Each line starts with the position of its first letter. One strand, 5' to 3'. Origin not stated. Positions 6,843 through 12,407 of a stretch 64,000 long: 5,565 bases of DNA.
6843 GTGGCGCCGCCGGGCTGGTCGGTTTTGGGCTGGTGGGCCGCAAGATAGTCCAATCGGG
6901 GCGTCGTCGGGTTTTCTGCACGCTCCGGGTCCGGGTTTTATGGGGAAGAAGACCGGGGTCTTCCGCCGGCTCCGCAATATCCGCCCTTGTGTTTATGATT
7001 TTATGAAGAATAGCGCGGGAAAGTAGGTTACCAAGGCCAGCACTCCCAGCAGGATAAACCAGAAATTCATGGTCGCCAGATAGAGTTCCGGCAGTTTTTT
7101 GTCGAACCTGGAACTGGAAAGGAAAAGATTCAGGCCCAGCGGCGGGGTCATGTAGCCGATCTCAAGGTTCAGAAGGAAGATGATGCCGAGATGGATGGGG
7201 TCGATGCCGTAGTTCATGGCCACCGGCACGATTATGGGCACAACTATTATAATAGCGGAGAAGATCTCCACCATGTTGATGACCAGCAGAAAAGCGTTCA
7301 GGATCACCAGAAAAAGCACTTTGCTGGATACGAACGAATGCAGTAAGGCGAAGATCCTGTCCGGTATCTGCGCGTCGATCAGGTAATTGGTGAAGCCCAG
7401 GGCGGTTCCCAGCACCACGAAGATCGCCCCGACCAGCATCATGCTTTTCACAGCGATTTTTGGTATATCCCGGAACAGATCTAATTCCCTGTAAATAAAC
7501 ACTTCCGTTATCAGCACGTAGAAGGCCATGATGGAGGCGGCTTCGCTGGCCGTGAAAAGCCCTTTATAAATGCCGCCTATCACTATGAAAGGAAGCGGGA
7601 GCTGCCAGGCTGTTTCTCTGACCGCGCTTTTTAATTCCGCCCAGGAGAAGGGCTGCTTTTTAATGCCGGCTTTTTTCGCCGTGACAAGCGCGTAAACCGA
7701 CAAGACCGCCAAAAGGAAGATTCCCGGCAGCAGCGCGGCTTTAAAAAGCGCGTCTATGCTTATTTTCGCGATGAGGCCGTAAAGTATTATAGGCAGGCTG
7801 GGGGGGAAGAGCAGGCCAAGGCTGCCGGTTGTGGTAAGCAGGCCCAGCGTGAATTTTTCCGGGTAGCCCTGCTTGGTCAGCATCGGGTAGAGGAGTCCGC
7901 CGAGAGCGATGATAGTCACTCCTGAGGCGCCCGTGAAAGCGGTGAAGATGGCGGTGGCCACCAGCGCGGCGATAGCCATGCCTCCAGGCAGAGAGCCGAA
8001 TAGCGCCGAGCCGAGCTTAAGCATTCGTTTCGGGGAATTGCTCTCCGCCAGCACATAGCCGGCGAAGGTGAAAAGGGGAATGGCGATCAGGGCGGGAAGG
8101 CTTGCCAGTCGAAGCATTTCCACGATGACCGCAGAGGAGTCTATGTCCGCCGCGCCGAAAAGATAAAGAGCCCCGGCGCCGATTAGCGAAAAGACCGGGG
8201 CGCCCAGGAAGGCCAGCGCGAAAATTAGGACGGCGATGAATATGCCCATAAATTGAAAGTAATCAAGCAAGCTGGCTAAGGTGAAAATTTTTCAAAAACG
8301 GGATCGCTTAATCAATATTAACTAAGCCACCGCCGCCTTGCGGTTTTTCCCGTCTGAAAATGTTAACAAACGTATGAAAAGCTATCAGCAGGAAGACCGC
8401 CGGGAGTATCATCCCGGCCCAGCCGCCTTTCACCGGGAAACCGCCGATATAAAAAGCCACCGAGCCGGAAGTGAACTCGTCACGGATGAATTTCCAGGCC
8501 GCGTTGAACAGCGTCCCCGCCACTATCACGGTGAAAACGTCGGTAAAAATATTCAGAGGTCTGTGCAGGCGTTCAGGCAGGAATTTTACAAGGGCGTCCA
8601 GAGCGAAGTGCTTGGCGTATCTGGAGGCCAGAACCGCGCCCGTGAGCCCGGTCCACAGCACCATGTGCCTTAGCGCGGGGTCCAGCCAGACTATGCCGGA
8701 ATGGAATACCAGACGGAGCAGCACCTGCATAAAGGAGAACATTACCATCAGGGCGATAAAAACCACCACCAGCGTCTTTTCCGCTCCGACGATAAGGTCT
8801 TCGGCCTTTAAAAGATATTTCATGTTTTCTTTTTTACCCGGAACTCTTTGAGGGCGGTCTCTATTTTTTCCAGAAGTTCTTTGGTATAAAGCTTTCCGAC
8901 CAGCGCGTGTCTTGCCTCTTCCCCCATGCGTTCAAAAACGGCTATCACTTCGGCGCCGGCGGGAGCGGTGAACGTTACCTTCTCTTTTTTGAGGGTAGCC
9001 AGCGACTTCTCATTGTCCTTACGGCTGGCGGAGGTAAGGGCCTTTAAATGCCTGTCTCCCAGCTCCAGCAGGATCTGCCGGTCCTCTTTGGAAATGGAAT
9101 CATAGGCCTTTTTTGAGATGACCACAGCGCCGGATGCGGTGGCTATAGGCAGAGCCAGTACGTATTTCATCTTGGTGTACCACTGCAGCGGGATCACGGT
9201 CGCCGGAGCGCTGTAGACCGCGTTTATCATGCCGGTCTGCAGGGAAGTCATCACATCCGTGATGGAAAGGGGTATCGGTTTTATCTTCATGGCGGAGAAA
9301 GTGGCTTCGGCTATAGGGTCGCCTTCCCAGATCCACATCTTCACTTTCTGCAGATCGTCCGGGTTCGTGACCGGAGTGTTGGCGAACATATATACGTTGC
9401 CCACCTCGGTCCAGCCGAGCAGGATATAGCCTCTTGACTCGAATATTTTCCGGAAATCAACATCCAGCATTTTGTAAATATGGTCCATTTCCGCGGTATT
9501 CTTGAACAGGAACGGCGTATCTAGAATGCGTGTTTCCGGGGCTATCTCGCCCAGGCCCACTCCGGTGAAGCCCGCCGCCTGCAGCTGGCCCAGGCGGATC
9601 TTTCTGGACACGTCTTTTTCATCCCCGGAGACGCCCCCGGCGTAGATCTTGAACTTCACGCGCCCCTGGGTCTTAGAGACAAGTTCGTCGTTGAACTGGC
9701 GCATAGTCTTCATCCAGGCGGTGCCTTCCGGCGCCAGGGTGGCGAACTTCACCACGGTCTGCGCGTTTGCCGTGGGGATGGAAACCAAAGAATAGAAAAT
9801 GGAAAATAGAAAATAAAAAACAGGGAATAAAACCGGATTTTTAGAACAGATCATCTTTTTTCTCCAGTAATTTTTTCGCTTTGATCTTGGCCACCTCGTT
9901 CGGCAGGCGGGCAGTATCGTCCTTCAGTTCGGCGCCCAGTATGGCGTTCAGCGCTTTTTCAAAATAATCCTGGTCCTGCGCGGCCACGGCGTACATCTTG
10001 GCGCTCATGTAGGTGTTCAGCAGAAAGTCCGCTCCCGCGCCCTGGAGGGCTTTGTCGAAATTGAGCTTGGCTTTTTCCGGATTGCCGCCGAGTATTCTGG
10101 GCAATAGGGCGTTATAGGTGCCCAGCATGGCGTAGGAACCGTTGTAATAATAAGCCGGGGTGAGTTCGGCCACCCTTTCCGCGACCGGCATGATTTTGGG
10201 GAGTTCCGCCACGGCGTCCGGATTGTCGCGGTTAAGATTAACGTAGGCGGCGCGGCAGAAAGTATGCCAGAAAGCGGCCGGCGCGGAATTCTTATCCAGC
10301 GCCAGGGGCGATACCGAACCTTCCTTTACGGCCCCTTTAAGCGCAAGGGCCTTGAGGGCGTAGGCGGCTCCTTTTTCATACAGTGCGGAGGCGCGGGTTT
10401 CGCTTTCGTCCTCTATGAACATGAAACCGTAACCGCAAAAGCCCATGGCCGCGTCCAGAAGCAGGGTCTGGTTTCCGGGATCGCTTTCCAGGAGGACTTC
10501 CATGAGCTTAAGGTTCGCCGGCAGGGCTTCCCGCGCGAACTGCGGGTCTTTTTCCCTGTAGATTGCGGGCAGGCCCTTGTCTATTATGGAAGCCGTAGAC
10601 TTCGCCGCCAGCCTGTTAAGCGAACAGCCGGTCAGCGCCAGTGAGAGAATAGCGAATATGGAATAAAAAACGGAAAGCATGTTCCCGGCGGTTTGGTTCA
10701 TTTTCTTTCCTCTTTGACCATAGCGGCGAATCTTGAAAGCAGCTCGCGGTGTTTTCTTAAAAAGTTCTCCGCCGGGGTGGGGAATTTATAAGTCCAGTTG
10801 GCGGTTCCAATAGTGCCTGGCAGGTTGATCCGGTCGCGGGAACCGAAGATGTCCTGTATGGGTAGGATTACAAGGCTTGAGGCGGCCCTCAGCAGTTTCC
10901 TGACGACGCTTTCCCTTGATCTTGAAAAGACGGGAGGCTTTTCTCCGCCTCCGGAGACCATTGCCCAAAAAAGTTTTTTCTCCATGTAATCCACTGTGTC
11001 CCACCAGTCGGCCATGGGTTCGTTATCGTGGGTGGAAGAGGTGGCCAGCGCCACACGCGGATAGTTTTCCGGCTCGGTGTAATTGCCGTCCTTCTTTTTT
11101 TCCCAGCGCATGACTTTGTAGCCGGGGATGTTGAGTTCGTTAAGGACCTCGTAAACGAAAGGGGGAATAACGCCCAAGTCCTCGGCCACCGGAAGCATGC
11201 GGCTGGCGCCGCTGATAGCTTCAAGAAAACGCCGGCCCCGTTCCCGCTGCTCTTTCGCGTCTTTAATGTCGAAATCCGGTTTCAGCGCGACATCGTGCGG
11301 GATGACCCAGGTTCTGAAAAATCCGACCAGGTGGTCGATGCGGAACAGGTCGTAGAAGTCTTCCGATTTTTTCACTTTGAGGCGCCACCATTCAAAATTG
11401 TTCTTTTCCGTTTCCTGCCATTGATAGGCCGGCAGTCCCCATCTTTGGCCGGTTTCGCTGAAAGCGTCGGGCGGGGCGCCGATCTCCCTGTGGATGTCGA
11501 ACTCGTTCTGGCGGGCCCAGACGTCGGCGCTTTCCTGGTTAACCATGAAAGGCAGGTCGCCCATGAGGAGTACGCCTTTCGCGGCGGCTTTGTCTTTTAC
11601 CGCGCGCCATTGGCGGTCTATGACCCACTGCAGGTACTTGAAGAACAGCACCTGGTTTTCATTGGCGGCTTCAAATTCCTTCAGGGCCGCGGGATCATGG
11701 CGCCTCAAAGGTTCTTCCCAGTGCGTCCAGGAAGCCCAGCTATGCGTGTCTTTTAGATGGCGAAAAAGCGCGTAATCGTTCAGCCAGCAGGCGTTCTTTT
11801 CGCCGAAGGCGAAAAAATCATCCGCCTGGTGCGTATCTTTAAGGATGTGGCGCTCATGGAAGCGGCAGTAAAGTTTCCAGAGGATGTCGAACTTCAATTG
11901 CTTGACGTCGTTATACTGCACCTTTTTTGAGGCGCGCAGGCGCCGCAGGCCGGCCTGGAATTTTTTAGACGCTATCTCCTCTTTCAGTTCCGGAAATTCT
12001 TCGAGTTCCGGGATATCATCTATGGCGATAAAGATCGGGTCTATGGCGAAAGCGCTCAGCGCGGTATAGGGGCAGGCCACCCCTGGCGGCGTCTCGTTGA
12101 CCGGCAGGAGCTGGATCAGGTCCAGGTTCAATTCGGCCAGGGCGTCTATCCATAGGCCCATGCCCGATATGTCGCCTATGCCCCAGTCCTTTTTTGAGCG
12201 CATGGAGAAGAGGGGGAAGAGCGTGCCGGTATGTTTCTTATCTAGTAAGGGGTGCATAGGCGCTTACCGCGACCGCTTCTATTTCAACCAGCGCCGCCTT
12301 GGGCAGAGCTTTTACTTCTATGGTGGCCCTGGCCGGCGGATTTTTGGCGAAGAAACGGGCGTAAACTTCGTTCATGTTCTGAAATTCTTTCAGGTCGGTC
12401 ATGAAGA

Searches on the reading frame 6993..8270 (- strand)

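Call 87: search_protein_families(library=pfam, proteins=[window:6993-8270:-], max_evalue=0.00001)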
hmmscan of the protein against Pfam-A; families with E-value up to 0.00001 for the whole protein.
window:6993-8270:- (425 aa): 1 family
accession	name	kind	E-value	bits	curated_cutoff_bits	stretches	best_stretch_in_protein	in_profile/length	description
PF06808.19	DctM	-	1.4e-77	261.7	23.8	1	14-420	2-413/413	Tripartite ATP-independent periplasmic transporter, DctM component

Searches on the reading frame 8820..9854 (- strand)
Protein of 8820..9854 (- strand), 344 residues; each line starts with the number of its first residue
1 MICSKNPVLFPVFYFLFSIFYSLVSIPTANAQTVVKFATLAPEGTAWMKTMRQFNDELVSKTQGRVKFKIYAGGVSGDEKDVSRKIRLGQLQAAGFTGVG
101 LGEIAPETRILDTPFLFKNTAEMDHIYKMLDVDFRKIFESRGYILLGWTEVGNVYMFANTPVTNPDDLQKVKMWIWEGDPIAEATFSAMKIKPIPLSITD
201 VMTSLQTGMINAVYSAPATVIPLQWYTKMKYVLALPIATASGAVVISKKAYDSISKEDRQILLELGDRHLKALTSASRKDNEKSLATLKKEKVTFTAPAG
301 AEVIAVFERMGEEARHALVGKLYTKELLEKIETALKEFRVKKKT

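Call 87: search_protein_families(library=pfam, proteins=[window:8820-9854:-], max_evalue=0.00001)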
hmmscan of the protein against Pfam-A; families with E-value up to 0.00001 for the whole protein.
window:8820-9854:- (344 aa): 1 family
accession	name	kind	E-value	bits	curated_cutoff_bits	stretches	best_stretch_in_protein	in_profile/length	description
PF03480.18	DctP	-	1.6e-43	149.5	23.4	1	37-303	1-268/286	Bacterial extracellular solute-binding protein, family 7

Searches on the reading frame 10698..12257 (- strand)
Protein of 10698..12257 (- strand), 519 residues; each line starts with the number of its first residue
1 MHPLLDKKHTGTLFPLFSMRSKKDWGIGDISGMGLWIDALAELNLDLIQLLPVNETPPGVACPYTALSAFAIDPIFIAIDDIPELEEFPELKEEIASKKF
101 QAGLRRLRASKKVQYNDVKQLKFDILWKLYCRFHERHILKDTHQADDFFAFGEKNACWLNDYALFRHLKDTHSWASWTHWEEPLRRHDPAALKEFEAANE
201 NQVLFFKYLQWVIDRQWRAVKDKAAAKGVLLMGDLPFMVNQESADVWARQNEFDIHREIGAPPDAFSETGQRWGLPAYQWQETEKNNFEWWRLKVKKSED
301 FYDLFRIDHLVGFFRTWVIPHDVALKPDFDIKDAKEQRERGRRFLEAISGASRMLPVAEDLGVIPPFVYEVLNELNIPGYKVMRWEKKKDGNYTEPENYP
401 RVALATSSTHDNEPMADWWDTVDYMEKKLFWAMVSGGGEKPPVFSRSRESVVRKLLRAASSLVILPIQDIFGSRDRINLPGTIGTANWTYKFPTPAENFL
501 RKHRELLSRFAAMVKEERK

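Call 87: search_protein_families(library=pfam, proteins=[window:10698-12257:-], max_evalue=0.00001)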
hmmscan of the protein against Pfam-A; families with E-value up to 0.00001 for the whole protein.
window:10698-12257:- (519 aa): 1 family
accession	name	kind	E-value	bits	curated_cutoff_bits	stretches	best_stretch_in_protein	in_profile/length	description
PF02446.23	Glyco_hydro_77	-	1.5e-131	439.9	25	1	15-493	2-460/465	4-alpha-glucanotransferase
